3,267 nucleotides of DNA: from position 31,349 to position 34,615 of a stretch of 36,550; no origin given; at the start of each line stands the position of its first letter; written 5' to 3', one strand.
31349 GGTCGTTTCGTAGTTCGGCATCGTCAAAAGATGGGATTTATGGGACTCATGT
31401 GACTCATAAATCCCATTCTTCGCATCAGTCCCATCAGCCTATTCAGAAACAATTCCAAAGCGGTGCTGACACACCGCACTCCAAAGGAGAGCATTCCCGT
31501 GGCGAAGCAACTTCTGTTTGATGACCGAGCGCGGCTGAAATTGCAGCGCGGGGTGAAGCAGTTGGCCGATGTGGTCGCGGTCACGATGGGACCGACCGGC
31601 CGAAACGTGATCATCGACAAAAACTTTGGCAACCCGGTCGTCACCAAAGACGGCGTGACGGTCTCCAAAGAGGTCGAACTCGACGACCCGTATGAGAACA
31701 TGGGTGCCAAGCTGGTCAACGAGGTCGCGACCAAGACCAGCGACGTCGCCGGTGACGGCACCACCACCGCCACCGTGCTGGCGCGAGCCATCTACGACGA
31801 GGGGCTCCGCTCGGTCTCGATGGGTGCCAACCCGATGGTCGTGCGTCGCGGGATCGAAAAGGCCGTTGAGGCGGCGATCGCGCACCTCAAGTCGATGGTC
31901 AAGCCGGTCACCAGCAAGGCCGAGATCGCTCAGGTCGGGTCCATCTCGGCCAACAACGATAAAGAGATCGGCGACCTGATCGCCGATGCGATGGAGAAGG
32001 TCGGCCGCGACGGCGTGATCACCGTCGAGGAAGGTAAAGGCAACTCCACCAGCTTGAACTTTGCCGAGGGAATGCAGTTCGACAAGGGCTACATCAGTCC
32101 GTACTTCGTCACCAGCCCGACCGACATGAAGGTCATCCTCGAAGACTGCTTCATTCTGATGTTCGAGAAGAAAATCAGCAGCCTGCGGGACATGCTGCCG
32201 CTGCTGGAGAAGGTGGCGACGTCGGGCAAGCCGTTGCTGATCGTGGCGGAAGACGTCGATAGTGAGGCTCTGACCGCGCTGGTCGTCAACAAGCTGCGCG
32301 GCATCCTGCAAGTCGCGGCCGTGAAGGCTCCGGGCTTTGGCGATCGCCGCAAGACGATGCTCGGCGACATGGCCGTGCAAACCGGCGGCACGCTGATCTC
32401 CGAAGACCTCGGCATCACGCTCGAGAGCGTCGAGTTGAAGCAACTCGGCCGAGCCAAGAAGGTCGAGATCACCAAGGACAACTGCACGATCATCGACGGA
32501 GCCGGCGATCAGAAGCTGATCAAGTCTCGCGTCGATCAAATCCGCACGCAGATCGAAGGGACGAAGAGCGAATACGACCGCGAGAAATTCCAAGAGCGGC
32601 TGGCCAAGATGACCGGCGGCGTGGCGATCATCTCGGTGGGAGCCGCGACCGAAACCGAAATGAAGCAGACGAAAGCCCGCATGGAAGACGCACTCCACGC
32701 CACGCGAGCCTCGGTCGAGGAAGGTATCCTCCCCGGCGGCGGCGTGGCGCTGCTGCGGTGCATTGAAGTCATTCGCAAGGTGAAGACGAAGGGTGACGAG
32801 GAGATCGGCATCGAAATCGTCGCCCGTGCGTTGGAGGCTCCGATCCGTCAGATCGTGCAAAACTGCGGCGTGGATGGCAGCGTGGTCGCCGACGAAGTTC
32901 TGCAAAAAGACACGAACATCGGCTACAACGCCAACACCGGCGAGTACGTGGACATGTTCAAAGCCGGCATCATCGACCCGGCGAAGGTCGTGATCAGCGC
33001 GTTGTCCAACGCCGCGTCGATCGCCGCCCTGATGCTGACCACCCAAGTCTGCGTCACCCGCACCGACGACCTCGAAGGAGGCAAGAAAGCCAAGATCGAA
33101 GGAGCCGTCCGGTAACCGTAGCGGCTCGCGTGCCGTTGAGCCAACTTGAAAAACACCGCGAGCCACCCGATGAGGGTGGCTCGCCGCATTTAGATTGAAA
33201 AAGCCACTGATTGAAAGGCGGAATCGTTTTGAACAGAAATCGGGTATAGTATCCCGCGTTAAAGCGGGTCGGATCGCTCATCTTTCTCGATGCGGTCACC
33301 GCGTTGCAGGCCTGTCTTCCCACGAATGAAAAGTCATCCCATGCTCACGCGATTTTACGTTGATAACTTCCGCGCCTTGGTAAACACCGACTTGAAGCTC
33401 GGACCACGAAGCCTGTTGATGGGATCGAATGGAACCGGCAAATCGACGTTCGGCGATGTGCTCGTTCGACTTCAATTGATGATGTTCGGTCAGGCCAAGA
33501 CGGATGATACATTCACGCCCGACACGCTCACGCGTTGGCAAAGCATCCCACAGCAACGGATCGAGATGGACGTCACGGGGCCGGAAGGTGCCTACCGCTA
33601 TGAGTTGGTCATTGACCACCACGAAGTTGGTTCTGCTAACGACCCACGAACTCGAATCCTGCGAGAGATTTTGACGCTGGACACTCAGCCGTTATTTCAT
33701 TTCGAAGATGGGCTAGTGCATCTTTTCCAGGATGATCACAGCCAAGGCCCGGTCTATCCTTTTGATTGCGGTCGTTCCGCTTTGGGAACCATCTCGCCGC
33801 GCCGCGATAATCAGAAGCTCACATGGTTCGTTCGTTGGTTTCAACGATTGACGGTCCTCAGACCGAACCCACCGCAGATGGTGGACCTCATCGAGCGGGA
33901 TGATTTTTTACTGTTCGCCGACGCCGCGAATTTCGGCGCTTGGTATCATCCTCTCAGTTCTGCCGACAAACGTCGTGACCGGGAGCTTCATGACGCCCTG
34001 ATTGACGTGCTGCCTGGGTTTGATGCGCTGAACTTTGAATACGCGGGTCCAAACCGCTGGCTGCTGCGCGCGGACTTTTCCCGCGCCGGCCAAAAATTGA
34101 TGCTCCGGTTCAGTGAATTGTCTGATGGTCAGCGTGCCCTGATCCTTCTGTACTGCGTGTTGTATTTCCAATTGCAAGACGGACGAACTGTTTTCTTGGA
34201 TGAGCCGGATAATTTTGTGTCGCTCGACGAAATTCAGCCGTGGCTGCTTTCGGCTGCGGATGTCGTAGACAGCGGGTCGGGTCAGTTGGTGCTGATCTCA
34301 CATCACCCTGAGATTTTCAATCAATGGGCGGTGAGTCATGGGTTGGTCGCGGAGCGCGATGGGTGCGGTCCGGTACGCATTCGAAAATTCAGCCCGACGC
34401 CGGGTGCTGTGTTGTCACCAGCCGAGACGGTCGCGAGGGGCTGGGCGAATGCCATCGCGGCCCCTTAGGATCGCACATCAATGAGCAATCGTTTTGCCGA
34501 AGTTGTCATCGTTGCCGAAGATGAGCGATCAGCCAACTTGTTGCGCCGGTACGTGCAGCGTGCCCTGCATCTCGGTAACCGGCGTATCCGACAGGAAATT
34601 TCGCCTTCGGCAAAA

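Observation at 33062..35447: Three-gene cassette inserted at the 3' end of groEL2, bracketed by direct repeats that duplicate the last groEL codons and the terminator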

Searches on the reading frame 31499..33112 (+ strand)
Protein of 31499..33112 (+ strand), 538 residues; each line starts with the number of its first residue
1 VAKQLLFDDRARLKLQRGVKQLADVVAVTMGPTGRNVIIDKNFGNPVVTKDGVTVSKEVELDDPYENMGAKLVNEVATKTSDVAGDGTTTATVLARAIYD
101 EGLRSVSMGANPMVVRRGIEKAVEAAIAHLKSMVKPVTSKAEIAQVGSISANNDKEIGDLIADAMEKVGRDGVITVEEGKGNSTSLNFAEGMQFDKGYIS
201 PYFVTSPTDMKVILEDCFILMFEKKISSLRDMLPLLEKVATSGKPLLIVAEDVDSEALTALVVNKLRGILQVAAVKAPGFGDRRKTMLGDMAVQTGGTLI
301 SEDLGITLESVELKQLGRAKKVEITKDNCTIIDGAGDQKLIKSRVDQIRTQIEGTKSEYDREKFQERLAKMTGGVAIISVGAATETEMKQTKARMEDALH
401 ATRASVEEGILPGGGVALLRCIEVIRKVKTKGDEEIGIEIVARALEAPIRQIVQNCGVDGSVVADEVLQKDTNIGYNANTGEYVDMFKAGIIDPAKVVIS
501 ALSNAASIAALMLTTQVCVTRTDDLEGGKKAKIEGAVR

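Call 29: find_encoding_contigs(protein=window:31499-33112:+, flank=10000, max_places=10)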
Protein seq(538 aa) (538 aa): no gene with exactly this product is on record in the collection.

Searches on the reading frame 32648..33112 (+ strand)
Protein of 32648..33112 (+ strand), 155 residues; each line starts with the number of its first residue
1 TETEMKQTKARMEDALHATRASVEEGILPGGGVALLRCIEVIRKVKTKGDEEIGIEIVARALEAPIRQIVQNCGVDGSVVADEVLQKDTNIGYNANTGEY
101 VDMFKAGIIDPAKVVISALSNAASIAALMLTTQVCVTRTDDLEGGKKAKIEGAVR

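Call 15: find_related_loci(query=window:32648-33112:+, collection=genome_contigs, flank=10000)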
Query window:32648-33112:+ (155 aa) in genome_contigs; peptide patterns used: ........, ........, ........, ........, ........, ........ (x = any residue, [..] = any of these).
599 stretches matched a pattern (row limit reached: there are more); 562 encode a relative of the query (tblastn E <= 1e-3); the best 80 are kept; 80 distinct loci.
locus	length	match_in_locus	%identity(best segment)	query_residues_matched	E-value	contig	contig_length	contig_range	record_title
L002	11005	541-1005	96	1-155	3e-96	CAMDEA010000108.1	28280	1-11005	MAG: Planctomyces sp. SH-PL62 isolate MaH-09apr19-81 genome assembly, contig: MaH-09apr19-C3737, whole genome shotgun se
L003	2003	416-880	96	1-155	5e-101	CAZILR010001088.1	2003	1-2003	MAG TPA_asm: uncultured Planctomyces sp. isolate SRP302895_co1_459 genome assembly, contig: NODE_139578_length_2003_cov_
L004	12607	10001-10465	90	1-155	4e-90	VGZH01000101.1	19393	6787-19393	MAG: Planctomycetota bacterium isolate K_Offshore_80m_m2_029 K_Offshore_80m_m2_029_Ga0194132_10005916, whole genome shot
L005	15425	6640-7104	83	1-154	2e-81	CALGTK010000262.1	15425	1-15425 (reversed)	MAG TPA_asm: uncultured Planctomyces sp. isolate ERR2206752_bin.18_CONCOCT_v1.1_MAG genome assembly, contig: ERZ887832.1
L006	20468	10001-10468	82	1-155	9e-81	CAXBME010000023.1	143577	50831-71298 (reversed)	MAG TPA_asm: uncultured Planctomycetaceae bacterium isolate ERR2762121_maxbin2_38 genome assembly, contig: ERZ3421540.26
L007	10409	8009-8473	79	1-155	4e-80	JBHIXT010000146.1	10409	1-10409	MAG: Planctomycetaceae bacterium isolate MAG57 WDNA05_bin.39.strict_146, whole genome shotgun sequence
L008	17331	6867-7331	80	1-155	4e-80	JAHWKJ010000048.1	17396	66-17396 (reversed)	MAG: Planctomycetota bacterium isolate 0813_bin13 NODE_1015_length_17396_cov_6.923995, whole genome shotgun sequence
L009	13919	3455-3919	81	1-155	5e-80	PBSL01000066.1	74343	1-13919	MAG: Planctomycetaceae bacterium isolate NP87 MHASMcontig_625475, whole genome shotgun sequence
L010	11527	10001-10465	79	1-155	2e-79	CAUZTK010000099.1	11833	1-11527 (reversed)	MAG: Planctomycetota bacterium isolate CB6_AW.4 genome assembly, contig: Ga0310123_10003647, whole genome shotgun sequen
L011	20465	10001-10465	79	1-155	1e-77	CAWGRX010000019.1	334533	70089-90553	MAG: uncultured Planctomycetaceae bacterium isolate MFD05684.bin.1.155 genome assembly, contig: contig_41123, whole geno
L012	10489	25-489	77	1-155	2e-77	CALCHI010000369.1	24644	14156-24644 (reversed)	MAG TPA_asm: uncultured Planctomycetaceae bacterium isolate ERR598947_bin.29_CONCOCT_v1.1_MAG genome assembly, contig: E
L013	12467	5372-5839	79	1-155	4e-77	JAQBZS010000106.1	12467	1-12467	MAG: Planctomycetota bacterium isolate casp150-mb.69 NODE_13004_length_12467_cov_0.066866, whole genome shotgun sequence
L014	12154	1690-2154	77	1-155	2e-76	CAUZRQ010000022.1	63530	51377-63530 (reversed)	MAG: Planctomycetota bacterium isolate CB6_AW.30 genome assembly, contig: Ga0310123_10000137, whole genome shotgun seque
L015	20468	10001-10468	78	1-155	2e-76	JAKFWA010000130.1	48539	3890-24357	MAG: Planctomycetaceae bacterium isolate D4_Bin_5 D4_0000344, whole genome shotgun sequence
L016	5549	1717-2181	76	1-155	6e-76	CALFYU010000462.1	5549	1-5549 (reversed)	MAG TPA_asm: uncultured Planctomycetaceae bacterium isolate SRR7515931_bin.100_CONCOCT_v1.1_MAG genome assembly, contig:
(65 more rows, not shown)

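Call 21: search_protein_families(library=pfam, proteins=[L002:1103-2254:+, L002:2362-2742:+, L002:2764-3036:+, L002:3204-6203:+], max_evalue=0.01)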
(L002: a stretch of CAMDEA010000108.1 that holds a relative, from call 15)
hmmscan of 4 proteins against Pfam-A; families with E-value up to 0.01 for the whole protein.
L002:1103-2254:+ (384 aa): 1 family
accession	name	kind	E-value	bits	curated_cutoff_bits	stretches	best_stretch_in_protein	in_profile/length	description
PF01844.29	HNH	-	0.0013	19.2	21.4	1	309-358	1-41/47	HNH endonuclease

L002:2362-2742:+ (127 aa): 0 families

L002:2764-3036:+ (91 aa): 0 families

L002:3204-6203:+ (1000 aa): 7 families
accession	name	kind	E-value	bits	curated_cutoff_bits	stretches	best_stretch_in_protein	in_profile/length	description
PF00109.32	ketoacyl-synt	-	7.1e-97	324.4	20.8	1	698-948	2-252/252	Beta-ketoacyl synthase, N-terminal domain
PF00501.34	AMP-binding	-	2.9e-71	240.7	29.9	1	25-412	4-384/384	AMP-binding enzyme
PF23024.1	AMP-dom_DIP2-like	-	3.7e-13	49.9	27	1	456-568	2-106/110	Disco-interacting protein 2-like, AMP domain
PF00550.31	PP-binding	-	6.4e-13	49.2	20.8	1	616-678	2-67/67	Phosphopantetheine attachment site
PF02801.28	Ketoacyl-synt_C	-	5.7e-07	30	20.8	1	956-1000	1-46/119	Beta-ketoacyl synthase, C-terminal domain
PF00108.29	Thiolase_N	-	2.9e-06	27.3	26.4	1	857-900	70-115/260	Thiolase, N-terminal domain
PF24919.1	Mug62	-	0.0017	18.4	27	1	464-568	32-148/164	Meiotically up-regulated gene 62 protein-like domain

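Call 76: search_protein_families(library=padloc, proteins=[L002:1103-2254:+], max_evalue=0.01)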
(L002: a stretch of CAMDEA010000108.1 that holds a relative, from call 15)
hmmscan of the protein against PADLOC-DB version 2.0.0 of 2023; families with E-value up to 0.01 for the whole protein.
L002:1103-2254:+ (384 aa): 1 family
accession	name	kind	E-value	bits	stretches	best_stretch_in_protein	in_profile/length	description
PDLC03656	mREase_IV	-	3e-05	21.9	1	302-374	200-268/277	Type IV methyl-directed restriction enzyme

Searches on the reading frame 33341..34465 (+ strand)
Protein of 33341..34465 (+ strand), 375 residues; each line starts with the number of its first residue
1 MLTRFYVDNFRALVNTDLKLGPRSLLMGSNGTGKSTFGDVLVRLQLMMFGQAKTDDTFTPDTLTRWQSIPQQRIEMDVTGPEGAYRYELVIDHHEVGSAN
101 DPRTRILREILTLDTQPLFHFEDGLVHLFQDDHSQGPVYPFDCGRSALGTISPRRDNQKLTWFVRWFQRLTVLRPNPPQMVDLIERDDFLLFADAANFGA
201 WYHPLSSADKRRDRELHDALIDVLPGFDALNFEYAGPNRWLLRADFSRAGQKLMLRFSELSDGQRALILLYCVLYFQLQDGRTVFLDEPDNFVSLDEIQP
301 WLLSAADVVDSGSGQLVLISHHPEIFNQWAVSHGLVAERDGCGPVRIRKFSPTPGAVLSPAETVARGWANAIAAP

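Call 9: search_protein_families(library=pfam, proteins=[window:33341-34465:+], max_evalue=0.1)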
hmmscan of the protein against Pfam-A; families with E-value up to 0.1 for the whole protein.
window:33341-34465:+ (375 aa): 5 families
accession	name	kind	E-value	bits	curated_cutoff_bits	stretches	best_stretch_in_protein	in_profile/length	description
PF13304.12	AAA_21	-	1.9e-12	48.3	27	2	192-326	169-303/304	AAA domain, putative AbiEii toxin, Type IV TA system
PF00005.33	ABC_tran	-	4.5e-06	27.8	25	1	14-65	4-52/137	ABC transporter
PF13175.12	AAA_15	-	5.6e-05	23.4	32.1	1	1-42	1-44/374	AAA ATPase domain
PF02463.25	SMC_N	-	7.5e-05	22.7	40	1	1-40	1-43/220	RecF/RecN/SMC N terminal domain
PF13555.12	AAA_29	-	0.0031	17.6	27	1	8-42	7-43/61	P-loop containing region of AAA domain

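Call 10: search_protein_families(library=padloc, proteins=[window:33341-34465:+], max_evalue=0.1)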
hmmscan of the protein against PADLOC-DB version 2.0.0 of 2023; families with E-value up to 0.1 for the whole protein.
window:33341-34465:+ (375 aa): 64 families (the best 25 are shown)
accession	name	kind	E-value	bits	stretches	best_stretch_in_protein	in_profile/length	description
PDLC02335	AbiLi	-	1.8e-16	58.2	1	1-331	49-245/326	AbiLi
PDLC02980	AriA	-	1.4e-14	52.7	2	227-326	170-303/304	-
PDLC04175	HEC-01A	-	4.2e-14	50.4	2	186-290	175-278/363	-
PDLC04178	HEC-01A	-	2.3e-13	47.9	1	2-331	9-336/399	-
PDLC04135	mad3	-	7.9e-13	46.7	2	1-42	1-43/374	mads_3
PDLC04180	HEC-01A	-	7.7e-10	36.5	1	2-332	3-327/382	-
PDLC04541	PDC-M25A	-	1.7e-09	35.3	1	1-327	1-311/380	-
PDLC04393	PDC-M07A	-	3.1e-09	34.3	2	1-51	1-51/435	-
PDLC04182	HEC-01A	-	3.5e-09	34.2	2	2-44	4-54/406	-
PDLC04392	PDC-M07A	-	2.7e-08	31.3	2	1-37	1-37/432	-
PDLC04183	HEC-01A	-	2.8e-08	31.2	1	3-41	6-44/402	-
PDLC00293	PtuA1|PtuA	-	1e-06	26.1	1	251-323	307-383/527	AAA ATPase domain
PDLC00271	PtuA1|PtuA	-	5.9e-06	24.1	1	2-46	3-48/421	AAA ATPase domain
PDLC04184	HEC-01A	-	6.5e-06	23.4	1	1-41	1-41/464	-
PDLC02979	AriA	-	9.7e-06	23.6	1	1-41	1-43/373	-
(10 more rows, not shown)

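Call 11: search_protein_families(library=ncbifam, proteins=[window:33341-34465:+], max_evalue=0.1)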
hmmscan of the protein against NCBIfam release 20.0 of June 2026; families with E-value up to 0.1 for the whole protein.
window:33341-34465:+ (375 aa): 29 families (the best 25 are shown)
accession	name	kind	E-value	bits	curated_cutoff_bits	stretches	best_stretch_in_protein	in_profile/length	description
NF047739.1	antiphage_MADS3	equivalog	6.2e-08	32.2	420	1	1-58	1-57/427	methylation-associated defense system AAA family ATPase MAD3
NF000355.4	ribo_prot_ABC_F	equivalog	8e-07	28.3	380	1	249-328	419-491/499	ribosomal protection-like ABC-F family protein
NF008409.0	PRK11231.1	equivalog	0.00015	21.2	375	0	25-57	32-64/255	Fe(3+) dicitrate ABC transporter ATP-binding protein FecE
NF045691.1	ABCF_VgaF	exception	0.00019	20.2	975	0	17-60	25-70/459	ABC-F type ribosomal protection protein Vga(F)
NF040873.1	AztA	equivalog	0.00028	20.5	220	0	14-57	11-54/191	zinc ABC transporter ATP-binding protein AztA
NF041774.1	tung_ATPbind_TupC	equivalog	0.00038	19.5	400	1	23-46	28-51/319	tungstate ABC transporter ATP-binding protein TupC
TIGR01978.1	sufC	equivalog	0.00042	19.8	212.8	1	14-42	19-47/243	Fe-S cluster assembly ATPase SufC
NF000514.1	ABCF_OptrA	exception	0.00064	18.2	1450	1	256-327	179-243/655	ABC-F type ribosomal protection protein OptrA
NF000169.2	ABCF_Sal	exception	0.00092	18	725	1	245-333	417-498/542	Sal family ABC-F type ribosomal protection protein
NF011646.0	PRK15064.1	equivalog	0.00093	17.7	762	0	257-328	153-217/530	ABC-F family ATPase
TIGR02868.1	CydC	equivalog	0.0011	17.7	329.05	1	14-56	354-396/530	thiol reductant ABC exporter subunit CydC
NF053840.1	MnTportMntADein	equivalog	0.0023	17.5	400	0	15-73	21-78/240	manganese ABC transporter ATP-binding protein MntA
NF000168.2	ABCF_Msr_all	exception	0.0032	16.1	680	0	249-327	398-469/487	Msr family ABC-F type ribosomal protection protein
NF045998.1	cleave_ABC_plasm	equivalog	0.0034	15.7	500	1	9-47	481-519/673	Mbov_0121 family peptidase domain-containing ABC transporter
NF010068.0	PRK13548.1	equivalog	0.0037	16.4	261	0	14-41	24-51/261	heme ABC transporter ATP-binding protein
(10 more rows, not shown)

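Call 73: search_solved_structures(query=window:33341-34465:+, max_evalue=0.001)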
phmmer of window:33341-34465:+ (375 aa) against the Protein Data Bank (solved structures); distinct sequences matched with E-value up to 0.001: 1.
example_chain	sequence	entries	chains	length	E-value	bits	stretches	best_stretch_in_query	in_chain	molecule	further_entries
6r84_A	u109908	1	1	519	0.00022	23.4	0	249-329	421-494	ABC transporter ATP-binding protein ARB1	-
